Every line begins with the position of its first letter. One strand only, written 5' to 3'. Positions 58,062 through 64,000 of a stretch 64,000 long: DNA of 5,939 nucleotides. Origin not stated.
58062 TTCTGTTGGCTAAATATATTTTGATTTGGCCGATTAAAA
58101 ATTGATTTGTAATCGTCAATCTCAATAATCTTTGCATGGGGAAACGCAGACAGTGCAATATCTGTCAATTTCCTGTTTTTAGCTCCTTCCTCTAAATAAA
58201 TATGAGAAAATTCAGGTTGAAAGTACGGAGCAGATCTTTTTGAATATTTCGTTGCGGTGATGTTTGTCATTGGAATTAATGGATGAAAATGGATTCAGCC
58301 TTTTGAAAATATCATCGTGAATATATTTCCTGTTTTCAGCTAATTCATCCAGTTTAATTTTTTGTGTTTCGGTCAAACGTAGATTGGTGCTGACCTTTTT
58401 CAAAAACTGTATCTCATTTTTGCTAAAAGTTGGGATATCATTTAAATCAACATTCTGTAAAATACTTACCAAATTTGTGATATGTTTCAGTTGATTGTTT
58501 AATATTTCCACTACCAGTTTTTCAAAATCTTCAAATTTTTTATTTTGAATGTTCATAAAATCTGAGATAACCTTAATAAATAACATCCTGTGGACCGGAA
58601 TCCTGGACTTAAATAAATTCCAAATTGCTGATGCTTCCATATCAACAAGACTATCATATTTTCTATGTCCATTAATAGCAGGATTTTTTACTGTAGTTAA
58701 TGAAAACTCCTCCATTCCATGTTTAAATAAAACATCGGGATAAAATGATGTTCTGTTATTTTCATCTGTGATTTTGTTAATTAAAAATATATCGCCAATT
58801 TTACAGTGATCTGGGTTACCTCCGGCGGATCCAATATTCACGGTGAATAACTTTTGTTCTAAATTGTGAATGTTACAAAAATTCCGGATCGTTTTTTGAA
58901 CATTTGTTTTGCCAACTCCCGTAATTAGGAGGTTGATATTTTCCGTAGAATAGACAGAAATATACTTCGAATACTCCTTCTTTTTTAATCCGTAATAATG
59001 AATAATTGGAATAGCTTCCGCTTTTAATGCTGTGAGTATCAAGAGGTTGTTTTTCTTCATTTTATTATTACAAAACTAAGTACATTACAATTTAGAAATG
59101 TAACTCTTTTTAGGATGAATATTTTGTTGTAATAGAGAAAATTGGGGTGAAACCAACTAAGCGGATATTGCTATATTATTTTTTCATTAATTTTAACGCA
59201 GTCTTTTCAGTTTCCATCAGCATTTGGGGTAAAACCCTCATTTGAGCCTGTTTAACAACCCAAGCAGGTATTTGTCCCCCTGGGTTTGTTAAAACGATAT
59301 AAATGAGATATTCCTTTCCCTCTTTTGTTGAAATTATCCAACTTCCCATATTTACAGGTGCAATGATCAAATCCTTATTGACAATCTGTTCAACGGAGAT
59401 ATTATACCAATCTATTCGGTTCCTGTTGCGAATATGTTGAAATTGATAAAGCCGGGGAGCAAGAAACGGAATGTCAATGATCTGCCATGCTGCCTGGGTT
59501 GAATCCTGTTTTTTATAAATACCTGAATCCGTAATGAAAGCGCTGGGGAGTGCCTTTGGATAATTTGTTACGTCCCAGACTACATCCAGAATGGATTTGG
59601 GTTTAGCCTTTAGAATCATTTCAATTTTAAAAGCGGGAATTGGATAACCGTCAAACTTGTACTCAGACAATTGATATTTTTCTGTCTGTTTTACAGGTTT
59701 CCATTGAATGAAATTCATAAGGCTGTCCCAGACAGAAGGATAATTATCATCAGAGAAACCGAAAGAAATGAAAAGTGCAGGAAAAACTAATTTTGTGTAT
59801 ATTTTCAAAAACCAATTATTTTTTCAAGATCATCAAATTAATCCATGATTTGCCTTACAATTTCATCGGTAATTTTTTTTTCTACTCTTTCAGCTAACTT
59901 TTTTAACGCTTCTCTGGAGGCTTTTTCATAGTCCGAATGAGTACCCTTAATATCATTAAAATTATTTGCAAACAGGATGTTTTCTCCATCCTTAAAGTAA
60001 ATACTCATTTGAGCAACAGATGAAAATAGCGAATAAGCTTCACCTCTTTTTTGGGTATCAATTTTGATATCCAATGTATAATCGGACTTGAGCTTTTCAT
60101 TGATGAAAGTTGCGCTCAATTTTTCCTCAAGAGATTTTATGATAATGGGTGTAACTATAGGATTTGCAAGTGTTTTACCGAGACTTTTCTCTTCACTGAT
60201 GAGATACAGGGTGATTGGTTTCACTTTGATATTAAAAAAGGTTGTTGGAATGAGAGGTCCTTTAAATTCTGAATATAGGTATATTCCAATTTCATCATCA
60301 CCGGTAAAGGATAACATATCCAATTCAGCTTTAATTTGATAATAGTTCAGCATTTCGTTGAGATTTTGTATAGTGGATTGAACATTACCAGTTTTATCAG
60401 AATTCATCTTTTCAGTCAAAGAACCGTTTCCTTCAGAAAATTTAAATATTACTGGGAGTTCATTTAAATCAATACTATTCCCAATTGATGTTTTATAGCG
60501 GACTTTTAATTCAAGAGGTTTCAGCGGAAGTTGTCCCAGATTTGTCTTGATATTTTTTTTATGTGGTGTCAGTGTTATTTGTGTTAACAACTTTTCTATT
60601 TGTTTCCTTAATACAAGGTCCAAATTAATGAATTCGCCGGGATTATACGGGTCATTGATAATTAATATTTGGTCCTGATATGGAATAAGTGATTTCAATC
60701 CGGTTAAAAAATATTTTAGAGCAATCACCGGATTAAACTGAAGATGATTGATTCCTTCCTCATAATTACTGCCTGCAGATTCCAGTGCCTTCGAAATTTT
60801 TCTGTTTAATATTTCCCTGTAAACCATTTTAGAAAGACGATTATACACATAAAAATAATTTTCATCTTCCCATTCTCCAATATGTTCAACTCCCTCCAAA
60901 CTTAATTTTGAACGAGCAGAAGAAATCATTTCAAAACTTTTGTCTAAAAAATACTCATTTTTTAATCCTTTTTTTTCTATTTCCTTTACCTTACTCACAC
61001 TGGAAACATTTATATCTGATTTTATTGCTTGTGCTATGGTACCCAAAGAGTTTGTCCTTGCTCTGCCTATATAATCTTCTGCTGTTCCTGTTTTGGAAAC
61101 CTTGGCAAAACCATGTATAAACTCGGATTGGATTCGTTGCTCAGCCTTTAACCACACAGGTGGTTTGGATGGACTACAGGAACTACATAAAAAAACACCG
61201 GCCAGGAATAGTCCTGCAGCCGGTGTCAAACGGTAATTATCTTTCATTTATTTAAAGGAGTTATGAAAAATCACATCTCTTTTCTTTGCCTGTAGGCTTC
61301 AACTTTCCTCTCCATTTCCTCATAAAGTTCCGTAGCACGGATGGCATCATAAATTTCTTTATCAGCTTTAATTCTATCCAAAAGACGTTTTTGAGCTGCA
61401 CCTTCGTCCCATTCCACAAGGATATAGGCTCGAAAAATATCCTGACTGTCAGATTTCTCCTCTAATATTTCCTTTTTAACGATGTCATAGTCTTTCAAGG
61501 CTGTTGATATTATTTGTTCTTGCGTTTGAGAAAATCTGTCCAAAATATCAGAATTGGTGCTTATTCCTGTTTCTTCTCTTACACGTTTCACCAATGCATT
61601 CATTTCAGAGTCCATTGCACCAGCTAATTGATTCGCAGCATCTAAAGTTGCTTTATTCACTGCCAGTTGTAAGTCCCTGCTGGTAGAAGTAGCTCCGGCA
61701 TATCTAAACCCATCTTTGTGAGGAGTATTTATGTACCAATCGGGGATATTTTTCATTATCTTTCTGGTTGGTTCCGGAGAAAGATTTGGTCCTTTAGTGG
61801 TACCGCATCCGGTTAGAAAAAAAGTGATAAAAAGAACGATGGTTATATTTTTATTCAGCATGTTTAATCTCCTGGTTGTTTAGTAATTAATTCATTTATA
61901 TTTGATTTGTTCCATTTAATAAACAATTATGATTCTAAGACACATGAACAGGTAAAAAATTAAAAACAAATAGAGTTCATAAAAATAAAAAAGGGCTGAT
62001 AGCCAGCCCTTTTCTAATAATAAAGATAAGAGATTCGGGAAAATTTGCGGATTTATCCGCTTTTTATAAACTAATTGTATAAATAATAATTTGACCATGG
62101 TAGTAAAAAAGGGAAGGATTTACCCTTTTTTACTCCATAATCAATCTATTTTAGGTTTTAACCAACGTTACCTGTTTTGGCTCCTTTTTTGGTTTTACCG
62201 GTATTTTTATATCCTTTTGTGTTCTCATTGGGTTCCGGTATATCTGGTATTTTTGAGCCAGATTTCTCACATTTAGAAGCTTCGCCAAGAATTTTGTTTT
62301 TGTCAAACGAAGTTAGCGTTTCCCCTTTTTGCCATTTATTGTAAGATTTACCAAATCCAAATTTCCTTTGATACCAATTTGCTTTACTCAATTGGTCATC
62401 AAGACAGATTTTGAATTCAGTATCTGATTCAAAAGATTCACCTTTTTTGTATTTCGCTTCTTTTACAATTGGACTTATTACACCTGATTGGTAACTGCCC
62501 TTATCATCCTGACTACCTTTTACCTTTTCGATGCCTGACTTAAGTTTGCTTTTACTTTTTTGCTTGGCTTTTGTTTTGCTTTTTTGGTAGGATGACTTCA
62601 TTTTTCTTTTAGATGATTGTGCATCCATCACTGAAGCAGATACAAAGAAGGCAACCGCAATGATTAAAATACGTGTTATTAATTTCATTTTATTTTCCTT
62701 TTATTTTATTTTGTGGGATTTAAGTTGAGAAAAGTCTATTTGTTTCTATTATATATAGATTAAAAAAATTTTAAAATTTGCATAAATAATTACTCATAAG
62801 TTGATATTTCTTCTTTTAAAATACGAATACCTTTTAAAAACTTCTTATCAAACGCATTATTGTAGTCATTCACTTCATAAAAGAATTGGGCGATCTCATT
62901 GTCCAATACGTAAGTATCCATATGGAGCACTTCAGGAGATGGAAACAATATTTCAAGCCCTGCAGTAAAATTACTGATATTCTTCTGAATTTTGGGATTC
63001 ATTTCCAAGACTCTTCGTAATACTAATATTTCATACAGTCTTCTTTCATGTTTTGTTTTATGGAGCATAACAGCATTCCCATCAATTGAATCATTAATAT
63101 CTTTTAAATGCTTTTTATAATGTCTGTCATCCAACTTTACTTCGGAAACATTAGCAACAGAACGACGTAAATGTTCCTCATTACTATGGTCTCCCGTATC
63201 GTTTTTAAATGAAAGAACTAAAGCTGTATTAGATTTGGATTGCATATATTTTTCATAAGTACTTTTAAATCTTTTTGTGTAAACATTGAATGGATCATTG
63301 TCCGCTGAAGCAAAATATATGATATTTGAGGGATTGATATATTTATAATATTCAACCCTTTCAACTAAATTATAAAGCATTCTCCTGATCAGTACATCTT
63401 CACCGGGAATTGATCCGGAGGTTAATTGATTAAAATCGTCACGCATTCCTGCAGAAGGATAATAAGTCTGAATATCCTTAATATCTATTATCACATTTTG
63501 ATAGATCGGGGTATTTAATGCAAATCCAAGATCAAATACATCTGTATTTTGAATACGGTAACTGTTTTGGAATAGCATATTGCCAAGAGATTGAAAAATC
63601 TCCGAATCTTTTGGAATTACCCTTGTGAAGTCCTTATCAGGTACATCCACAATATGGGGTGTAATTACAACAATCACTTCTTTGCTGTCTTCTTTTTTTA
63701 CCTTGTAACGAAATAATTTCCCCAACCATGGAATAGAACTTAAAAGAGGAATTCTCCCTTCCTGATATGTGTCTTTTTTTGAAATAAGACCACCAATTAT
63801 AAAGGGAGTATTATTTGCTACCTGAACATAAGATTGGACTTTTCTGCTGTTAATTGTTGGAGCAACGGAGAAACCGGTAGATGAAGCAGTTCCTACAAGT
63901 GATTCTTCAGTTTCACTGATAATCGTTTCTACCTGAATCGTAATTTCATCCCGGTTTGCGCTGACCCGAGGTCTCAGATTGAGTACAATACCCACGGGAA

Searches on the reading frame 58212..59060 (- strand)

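Call 82: search_protein_families(library=ncbifam, proteins=[window:58212-59060:-], max_evalue=0.0001)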
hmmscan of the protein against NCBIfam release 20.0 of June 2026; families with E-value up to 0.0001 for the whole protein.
window:58212-59060:- (282 aa): 2 families
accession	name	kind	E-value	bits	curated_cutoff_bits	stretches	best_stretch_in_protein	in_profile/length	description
TIGR03664.1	fut_nucase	equivalog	4.4e-06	26.6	124.7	1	6-98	1-90/228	futalosine hydrolase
NF004168.0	PRK05634.1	equivalog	1.6e-05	24.8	129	0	37-103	18-81/185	nucleosidase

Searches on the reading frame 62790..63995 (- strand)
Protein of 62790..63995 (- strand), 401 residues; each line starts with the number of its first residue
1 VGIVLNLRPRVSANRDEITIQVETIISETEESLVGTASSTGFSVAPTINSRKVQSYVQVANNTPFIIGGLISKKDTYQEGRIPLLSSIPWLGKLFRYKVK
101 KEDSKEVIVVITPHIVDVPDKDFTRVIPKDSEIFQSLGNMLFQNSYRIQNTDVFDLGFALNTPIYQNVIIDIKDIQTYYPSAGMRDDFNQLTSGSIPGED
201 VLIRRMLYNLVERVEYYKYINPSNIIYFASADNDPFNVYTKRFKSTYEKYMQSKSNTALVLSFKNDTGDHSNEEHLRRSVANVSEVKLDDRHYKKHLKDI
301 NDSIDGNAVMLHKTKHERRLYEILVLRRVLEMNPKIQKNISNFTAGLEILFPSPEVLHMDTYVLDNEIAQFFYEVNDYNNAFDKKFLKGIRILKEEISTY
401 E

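Call 20: search_protein_families(library=ncbifam, proteins=[window:62790-63995:-], max_evalue=0.00001)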
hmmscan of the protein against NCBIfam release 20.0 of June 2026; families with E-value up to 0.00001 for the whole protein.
window:62790-63995:- (401 aa): 8 families
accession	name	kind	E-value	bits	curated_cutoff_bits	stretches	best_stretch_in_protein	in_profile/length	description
TIGR02517.1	type_II_gspD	equivalog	3e-26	92.1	351.35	1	2-119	482-593/600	type II secretion system secretin GspD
TIGR02519.1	pilus_MshL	equivalog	2.4e-22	79.3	250.2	1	2-116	175-290/290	pilus (MSHA type) biogenesis protein MshL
TIGR02515.1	IV_pilus_PilQ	subfamily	3.4e-17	62.5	284.35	1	5-116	323-427/428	type IV pilus secretin PilQ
TIGR02516.1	type_III_yscC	equivalog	1.8e-16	59.8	238.45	1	2-117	348-462/463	type III secretion system outer membrane ring subunit SctC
NF042912.1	Amuc_1098_fam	equivalog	1.2e-12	46.7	750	1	45-118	725-798/805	Amuc_1098 family type IV pilus outer membrane protein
NF007851.2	PRK10560.1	exception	1.1e-11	44.2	598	1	47-118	340-411/412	DNA uptake porin HofQ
NF010083.0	PRK13568.1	equivalog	2.9e-11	42.8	554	1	33-116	334-417/419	DNA uptake porin HofQ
NF011873.0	PRK15346.1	equivalog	2.6e-06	26.4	524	1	4-105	386-483/499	EscC/YscC/HrcC family type III secretion system outer membrane ring protein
